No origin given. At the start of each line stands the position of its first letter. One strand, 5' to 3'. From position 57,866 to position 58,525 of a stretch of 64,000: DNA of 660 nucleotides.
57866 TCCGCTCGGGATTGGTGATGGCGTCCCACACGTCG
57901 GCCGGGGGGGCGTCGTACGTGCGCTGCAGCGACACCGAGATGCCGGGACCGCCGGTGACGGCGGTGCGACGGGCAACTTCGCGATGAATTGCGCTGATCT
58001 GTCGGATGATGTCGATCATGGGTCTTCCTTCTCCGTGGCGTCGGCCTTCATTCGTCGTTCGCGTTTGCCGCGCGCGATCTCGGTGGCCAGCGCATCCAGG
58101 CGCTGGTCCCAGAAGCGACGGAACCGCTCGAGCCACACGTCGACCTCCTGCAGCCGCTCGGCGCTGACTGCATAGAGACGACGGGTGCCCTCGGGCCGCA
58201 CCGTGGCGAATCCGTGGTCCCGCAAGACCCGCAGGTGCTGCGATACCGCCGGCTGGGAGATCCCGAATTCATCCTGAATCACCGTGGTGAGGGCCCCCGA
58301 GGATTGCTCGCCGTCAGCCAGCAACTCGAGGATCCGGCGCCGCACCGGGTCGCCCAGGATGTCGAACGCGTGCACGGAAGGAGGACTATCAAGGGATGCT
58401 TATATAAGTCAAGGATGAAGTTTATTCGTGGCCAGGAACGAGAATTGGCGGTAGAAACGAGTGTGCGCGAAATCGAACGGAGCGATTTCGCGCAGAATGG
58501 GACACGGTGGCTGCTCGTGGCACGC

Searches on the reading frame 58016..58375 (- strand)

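Call 92: search_protein_families(library=pfam, proteins=[window:58016-58375:-], max_evalue=0.001)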
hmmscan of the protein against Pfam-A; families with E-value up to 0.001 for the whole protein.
window:58016-58375:- (119 aa): 5 families
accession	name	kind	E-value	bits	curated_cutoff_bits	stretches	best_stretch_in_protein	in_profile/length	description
PF12840.13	HTH_20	-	5.4e-13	49.1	27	1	7-60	1-51/51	Helix-turn-helix domain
PF01022.26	HTH_5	-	7.9e-12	45.3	22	1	9-57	1-45/47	Bacterial regulatory protein, arsR family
PF12802.13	MarR_2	-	2.5e-05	24.8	27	1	14-66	9-60/61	MarR family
PF13518.12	HTH_28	-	0.00023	21.6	25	1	12-62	2-47/52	Helix-turn-helix domain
PF09339.16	HTH_IclR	-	0.00085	19.5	22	0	14-58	7-49/52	IclR helix-turn-helix domain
